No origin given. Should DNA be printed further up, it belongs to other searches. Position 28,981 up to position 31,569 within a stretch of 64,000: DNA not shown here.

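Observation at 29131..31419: Exported, membrane-anchored vWA/MIDAS protein embedded in the injection-system operon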

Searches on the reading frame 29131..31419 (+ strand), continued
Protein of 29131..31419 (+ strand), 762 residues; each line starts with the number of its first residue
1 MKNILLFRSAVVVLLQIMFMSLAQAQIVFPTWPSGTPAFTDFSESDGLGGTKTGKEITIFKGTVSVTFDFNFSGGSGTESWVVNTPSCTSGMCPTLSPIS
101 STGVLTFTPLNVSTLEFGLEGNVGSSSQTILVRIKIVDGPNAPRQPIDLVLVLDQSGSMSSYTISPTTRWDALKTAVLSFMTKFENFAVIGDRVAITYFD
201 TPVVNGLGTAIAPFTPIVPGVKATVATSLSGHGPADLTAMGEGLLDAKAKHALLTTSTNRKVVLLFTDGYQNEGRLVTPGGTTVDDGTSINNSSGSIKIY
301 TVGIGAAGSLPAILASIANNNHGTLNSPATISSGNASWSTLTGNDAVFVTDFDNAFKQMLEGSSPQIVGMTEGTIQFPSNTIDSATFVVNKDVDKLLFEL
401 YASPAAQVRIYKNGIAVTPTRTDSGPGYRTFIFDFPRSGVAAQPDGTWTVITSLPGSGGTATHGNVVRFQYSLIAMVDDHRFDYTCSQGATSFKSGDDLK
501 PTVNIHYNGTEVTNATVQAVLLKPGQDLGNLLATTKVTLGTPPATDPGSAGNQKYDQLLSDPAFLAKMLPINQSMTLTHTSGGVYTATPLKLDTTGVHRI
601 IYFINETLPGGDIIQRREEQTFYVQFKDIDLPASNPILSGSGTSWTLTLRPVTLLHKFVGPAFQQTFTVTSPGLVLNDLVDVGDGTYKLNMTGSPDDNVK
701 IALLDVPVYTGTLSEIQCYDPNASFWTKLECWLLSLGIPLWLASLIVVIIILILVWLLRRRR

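Call 38: search_protein_families(library=pfam, proteins=[L023:3391-9192:-, L023:12165-14594:+, L023:14674-17148:-, L023:17280-19922:-, L049:6991-9282:-, L049:4586-6691:-, L049:12175-14790:-, L049:14913-16805:-], max_evalue=0.001)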
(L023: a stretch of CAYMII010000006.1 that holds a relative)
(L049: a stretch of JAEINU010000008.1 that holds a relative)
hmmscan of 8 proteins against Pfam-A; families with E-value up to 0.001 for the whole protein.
L023:3391-9192:- (1933 aa): 2 families
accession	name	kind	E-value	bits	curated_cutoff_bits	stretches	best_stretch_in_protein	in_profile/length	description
PF13884.11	Peptidase_S74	-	9e-17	61.6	22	1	1824-1883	1-57/58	Chaperone of endosialidase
PF01391.23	Collagen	-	1.6e-16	60.2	27.2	1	204-258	4-58/60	Collagen triple helix repeat (20 copies)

L023:12165-14594:+ (809 aa): 1 family
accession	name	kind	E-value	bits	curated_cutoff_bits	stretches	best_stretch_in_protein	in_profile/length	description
PF13519.12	VWA_2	-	8.5e-07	30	27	1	159-284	1-106/107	von Willebrand factor type A domain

L023:14674-17148:- (824 aa): 1 family
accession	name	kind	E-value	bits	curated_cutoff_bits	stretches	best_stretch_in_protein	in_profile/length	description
PF05658.19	YadA_head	-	3.6e-33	113.6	25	4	637-662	1-26/27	YadA head domain repeat (2 copies)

L023:17280-19922:- (880 aa): 1 family
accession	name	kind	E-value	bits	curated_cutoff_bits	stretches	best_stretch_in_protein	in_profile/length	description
PF13884.11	Peptidase_S74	-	4.1e-16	59.5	22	1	766-821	1-57/58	Chaperone of endosialidase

L049:6991-9282:- (763 aa): 1 family
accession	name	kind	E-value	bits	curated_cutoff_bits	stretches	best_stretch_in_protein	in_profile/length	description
PF13884.11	Peptidase_S74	-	9.6e-17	61.5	22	1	653-707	1-58/58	Chaperone of endosialidase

L049:4586-6691:- (701 aa): 1 family
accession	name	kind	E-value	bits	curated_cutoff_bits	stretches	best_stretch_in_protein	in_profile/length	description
PF13884.11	Peptidase_S74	-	1.5e-19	70.4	22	1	588-642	1-58/58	Chaperone of endosialidase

L049:12175-14790:- (871 aa): 2 families
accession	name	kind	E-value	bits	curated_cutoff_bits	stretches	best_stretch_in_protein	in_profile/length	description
PF05658.19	YadA_head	-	2.1e-34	117.6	25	2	637-663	1-27/27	YadA head domain repeat (2 copies)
PF13884.11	Peptidase_S74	-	3.1e-13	50.2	22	1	757-809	1-56/58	Chaperone of endosialidase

L049:14913-16805:- (630 aa): 1 family
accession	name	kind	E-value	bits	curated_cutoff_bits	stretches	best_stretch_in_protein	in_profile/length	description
PF13884.11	Peptidase_S74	-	1.9e-19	70.2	22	1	514-574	1-58/58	Chaperone of endosialidase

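Call 44: predict_structure(alignment_id=A4)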
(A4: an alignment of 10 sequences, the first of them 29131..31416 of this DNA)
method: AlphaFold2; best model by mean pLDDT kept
length: 762 residues; sequences in the alignment: 10
mean_pLDDT: 61.9   pTM: 0.44
mean pLDDT of the five models: 61.9, 61.9, 61.4, 60.6, 60.1
residues with pLDDT >= 90: 70; 70-90: 251; 50-70: 196; < 50: 245
segments of 3 or more residues with pLDDT < 50: 1-53, 63-79, 99-104, 138-143, 156-169, 200-212, 219-242, 268-295, 303-364, 438-441, 458-464, 541-547
pLDDT, mean of each block of 10 residues (from residue 1): 21 19 31 42 34 48 49 40 57 54 51 60 53 53 56 49 39 57 58 62 36 53 43 38 57 59 55 27 25 42 39 35 31 28 31 32 54 64 76 78 74 85 66 65 77 61 53 72 79 86 88 92 89 79 49 79 83 93 91 87 81 73 85 85 87 91 82 82 89 86 87 74 69 72 86 91 72
secondary structure, 60 per line:
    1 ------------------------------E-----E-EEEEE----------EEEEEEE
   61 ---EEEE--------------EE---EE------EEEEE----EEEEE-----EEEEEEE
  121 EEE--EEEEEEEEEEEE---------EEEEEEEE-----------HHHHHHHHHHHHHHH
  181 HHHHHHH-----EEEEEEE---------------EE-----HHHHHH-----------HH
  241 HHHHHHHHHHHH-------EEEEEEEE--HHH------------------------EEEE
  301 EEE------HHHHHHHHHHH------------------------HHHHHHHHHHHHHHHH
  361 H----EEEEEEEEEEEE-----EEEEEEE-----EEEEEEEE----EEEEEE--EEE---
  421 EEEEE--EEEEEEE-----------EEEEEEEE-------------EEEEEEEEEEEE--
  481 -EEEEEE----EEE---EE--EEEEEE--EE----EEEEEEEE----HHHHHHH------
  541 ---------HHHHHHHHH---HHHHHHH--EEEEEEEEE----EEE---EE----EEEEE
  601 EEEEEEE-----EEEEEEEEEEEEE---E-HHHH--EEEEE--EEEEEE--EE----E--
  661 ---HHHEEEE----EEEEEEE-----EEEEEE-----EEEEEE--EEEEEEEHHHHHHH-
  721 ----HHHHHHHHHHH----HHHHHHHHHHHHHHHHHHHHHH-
elements in order (helices of 4 or more, strands of 3 or more residues): E39-43 E54-60 E64-67 E95-99 E104-108 E114-123 E126-137 E147-154 H166-187 E193-199 H222-227 H239-252 E260-267 E297-303 H310-320 H345-361 E366-377 E383-389 E395-402 E407-412 E415-417 E421-425 E428-434 E446-453 E467-478 E482-487 E492-494 E502-507 E516-523 H528-534 H550-558 H562-568 E571-579 E584-586 E596-607 E613-625 H631-634 E637-641 E644-649 E667-670 E675-681 E687-692 E698-703 E706-712 H713-719 H725-735 H740-761

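Call 48: fold_search(model_id=the predicted structure, library=pdb)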
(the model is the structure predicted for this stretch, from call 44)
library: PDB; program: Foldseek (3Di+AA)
matches with E <= 10: 1704; with E <= 0.001: 181
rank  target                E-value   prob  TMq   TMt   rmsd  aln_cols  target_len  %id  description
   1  4kh9_B                1.8e-09  1.00  0.22  0.42  14.3       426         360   10  Crystal structure of a DUF4785 family protein (lpg0956) from Legionella pneumophila subsp. pneumophila str. Philadelph (released 2013-07-03)
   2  4kh9_A                5.2e-09  1.00  0.23  0.43  15.8       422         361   11  Crystal structure of a DUF4785 family protein (lpg0956) from Legionella pneumophila subsp. pneumophila str. Philadelph (released 2013-07-03)
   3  6m48_B                1.6e-07  1.00  0.16  0.15  41.8       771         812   12  Crystal structure of pilus adhesin, SpaC from Lactobacillus rhamnosus GG - P21212 form (released 2020-07-29)
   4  1cwv                  3.4e-07  1.00  0.17  0.25  19.8       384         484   13  CRYSTAL STRUCTURE OF INVASIN: A BACTERIAL INTEGRIN-BINDING PROTEIN (released 1999-10-13)
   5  6m48_A                5.6e-07  1.00  0.16  0.15  42.1       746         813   13  Crystal structure of pilus adhesin, SpaC from Lactobacillus rhamnosus GG - P21212 form (released 2020-07-29)
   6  8eyx_A                2.3e-06  1.00  0.15  0.14  21.6       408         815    9  Cryo-EM structure of 4 insulins bound full-length mouse IR mutant with physically decoupled alpha CTs (C684S/C685S/C68 (released 2022-11-09)
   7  7sti_A                2.5e-06  0.99  0.14  0.13  27.9       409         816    9  Full-length insulin receptor bound with unsaturated insulin WT (1 insulin bound) asymmetric conformation (released 2022-03-30)
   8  5a42                  3.1e-06  1.00  0.14  0.08  19.0       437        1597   11  Cryo-EM single particle 3D reconstruction of the native conformation of E. coli alpha-2-macroglobulin (ECAM) (released 2015-07-29)
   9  5ldy_B                4.8e-06  1.00  0.15  0.30  10.3       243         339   16  Structure of Yersinia pseudotuberculosis InvD (released 2017-06-14)
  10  7tyj_B                5.7e-06  0.98  0.14  0.24  22.3       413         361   11  Cryo-EM Structure of insulin receptor-related receptor (IRR) in apo-state captured at pH 7. The 3D refinement was focu (released 2023-02-15)
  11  8eyx_B                7.1e-06  0.99  0.14  0.13  28.1       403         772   10  Cryo-EM structure of 4 insulins bound full-length mouse IR mutant with physically decoupled alpha CTs (C684S/C685S/C68 (released 2022-11-09)
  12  7stk_B                7.5e-06  0.99  0.14  0.13  22.1       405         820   11  Full-length insulin receptor bound with unsaturated insulin WT (2 insulins bound) asymmetric conformation (Conformatio (released 2022-03-30)
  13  7yq3_E                7.9e-06  0.98  0.14  0.13  21.6       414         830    9  human insulin receptor bound with A43 DNA aptamer and insulin (released 2022-11-09)
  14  6bxb_A                8.8e-06  1.00  0.13  0.20  26.1       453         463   11  Crystal structure of an extended b3 integrin P33 (released 2018-08-01)
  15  8vjc_A                9.8e-06  0.98  0.14  0.13  28.4       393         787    9  Cryo-EM structure of short form insulin receptor (IR-A) with three IGF2 bound, asymmetric conformation. (released 2024-03-27)
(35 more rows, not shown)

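Call 50: search_protein_families(library=pfam, proteins=[L038:165-1451:+, L038:1464-3416:+, L038:3444-4835:+, L038:4843-5442:+, L038:5447-7003:+, L038:7000-8451:+, L038:8462-9640:+, L038:12346-14004:+, L038:14066-14830:+, L038:15471-16955:+], max_evalue=0.001)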
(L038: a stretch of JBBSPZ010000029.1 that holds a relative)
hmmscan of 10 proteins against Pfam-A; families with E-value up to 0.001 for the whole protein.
L038:165-1451:+ (428 aa): 0 families

L038:1464-3416:+ (650 aa): 0 families

L038:3444-4835:+ (463 aa): 0 families

L038:4843-5442:+ (199 aa): 0 families

L038:5447-7003:+ (518 aa): 0 families

L038:7000-8451:+ (483 aa): 0 families

L038:8462-9640:+ (392 aa): 0 families

L038:12346-14004:+ (552 aa): 1 family
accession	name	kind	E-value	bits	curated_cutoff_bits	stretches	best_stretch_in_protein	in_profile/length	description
PF00656.27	Peptidase_C14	-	1.4e-12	48.2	21.4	1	313-543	18-228/233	Caspase domain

L038:14066-14830:+ (254 aa): 0 families

L038:15471-16955:+ (494 aa): 1 family
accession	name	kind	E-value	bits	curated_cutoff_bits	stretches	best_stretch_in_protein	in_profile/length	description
PF00112.29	Peptidase_C1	-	9.6e-07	29.5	20.7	1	67-276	15-210/220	Papain family cysteine protease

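Call 51: search_protein_families(library=pfam, proteins=[L085:924-1343:+, L085:1306-2979:+, L085:2976-7064:+, L085:7128-7661:+, L085:7686-9425:+, L022:3847-4632:+, L054:7847-9571:+, L054:6797-7813:+, L070:11813-14326:+, L070:16432-18606:+], max_evalue=0.001)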
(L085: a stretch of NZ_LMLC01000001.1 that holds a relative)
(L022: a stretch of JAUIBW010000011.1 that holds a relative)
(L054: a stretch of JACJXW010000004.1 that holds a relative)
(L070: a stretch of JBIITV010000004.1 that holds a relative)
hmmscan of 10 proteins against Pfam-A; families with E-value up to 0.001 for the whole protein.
L085:924-1343:+ (139 aa): 2 families
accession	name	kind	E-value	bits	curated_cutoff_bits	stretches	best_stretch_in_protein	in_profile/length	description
PF04965.19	GPW_gp25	-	1.5e-19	70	27.2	1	26-126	3-92/96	Baseplate wedge protein gp25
PF10934.14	Sheath_initiator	-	0.00015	22.2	32.9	1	19-96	15-94/104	Contractile injection system sheath initiator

L085:1306-2979:+ (557 aa): 1 family
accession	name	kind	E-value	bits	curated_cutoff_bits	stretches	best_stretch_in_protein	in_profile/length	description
PF04865.19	Baseplate_J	-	3.9e-10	39.9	21.1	1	295-468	75-250/255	Baseplate J-like protein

L085:2976-7064:+ (1362 aa): 1 family
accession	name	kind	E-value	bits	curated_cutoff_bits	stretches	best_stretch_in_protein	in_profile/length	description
PF07494.17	Reg_prop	-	2.4e-10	39.8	20.4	0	882-903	1-22/24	Two component regulator propeller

L085:7128-7661:+ (177 aa): 0 families

L085:7686-9425:+ (579 aa): 1 family
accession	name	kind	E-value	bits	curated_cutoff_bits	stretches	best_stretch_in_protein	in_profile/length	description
PF20129.4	DUF6519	-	2e-10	40.3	22.4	1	8-180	9-173/593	Family of unknown function (DUF6519)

L022:3847-4632:+ (261 aa): 0 families

L054:7847-9571:+ (574 aa): 0 families

L054:6797-7813:+ (338 aa): 1 family
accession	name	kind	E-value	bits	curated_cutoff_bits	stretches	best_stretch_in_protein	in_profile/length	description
PF13365.12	Trypsin_2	-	1.3e-10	42.6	27.6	1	52-193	1-144/144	Trypsin-like peptidase domain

L070:11813-14326:+ (837 aa): 0 families

L070:16432-18606:+ (724 aa): 2 families
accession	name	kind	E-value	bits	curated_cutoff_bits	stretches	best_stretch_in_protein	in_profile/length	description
PF00004.35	AAA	-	9.8e-25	88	21.2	1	508-632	2-130/131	ATPase family associated with various cellular activities (AAA)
PF05496.18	RuvB_N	-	0.00029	21.1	27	0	507-570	36-92/159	Holliday junction DNA helicase RuvB P-loop domain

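Call 52: search_protein_representatives(alignment_id=A1)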
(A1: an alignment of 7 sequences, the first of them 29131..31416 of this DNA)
Query: 7 sequences, 794 profile positions. Proteins with E-value up to 0.001 (for the whole library): 41101; up to 1e-10: 8135; up to 1e-30: 1210. The best 150 are listed.
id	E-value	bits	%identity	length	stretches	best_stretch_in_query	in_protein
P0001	2.8e-276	935.4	-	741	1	45-793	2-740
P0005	4.6e-274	928.1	-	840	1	25-793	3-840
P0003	1.4e-262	890.1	-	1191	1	25-793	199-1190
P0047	3.4e-189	647.4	-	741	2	199-792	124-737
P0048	4.6e-155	534.5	-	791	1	129-788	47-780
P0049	5.7e-141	487.9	-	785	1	192-790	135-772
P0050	5.7e-141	487.9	-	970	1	72-786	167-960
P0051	1.2e-139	483.6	-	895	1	198-761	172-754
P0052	8.1e-139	480.8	-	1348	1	21-791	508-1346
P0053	1.5e-138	479.9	-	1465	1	193-791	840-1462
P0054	2.6e-137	475.8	-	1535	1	199-791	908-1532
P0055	1.9e-135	469.6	-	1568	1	79-771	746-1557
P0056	3.7e-135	468.7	-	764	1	187-787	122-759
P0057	4.2e-135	468.5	-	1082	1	28-757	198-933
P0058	4.9e-134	465.0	-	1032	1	200-759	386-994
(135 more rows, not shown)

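Call 72: search_protein_families(library=pfam, proteins=[L017:891-3575:+, L074:9446-12283:+, L036:8226-10970:+, L079:17959-21762:+], max_evalue=0.01)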
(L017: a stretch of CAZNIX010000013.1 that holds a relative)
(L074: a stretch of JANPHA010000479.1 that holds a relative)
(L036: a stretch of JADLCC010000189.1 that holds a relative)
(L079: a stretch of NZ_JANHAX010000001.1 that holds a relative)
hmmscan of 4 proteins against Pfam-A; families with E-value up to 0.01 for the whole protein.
L017:891-3575:+ (895 aa): 2 families
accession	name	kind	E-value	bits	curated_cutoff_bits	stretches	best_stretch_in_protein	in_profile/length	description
PF00092.34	VWA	-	2.8e-08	34.6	23.8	1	178-356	1-157/174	von Willebrand factor type A domain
PF13519.12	VWA_2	-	5.9e-08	33.7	27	1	179-294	1-106/107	von Willebrand factor type A domain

L074:9446-12283:+ (946 aa): 1 family
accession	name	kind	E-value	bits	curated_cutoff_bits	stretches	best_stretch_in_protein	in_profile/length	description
PF13505.12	OMP_b-brl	-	7.2e-10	39.7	28.7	1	793-946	11-175/175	Outer membrane protein beta-barrel domain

L036:8226-10970:+ (915 aa): 2 families
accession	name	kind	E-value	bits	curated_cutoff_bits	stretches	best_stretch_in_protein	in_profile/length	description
PF00092.34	VWA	-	8.7e-06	26.5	23.8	0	155-231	1-50/174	von Willebrand factor type A domain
PF13519.12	VWA_2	-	0.00065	20.7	27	0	156-323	1-106/107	von Willebrand factor type A domain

L079:17959-21762:+ (1268 aa): 3 families
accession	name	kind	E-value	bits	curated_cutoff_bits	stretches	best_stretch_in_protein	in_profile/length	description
PF00082.27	Peptidase_S8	-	7.6e-35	121.1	21.8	2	255-523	2-212/288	Subtilase family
PF13519.12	VWA_2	-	1.1e-08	36.1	27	1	908-1024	2-106/107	von Willebrand factor type A domain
PF00092.34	VWA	-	0.0014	19.4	23.8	1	908-1099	3-155/174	von Willebrand factor type A domain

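Call 78: search_protein_families(library=phrogs, proteins=[window:29131-31416:+], max_evalue=0.001)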
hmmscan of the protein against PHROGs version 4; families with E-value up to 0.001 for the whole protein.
window:29131-31416:+ (762 aa): 0 families

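Call 79: search_protein_families(library=padloc, proteins=[window:29131-31416:+], max_evalue=0.001)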
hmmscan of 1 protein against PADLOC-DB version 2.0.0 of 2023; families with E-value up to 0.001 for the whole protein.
window:29131-31416:+ (762 aa): 0 families
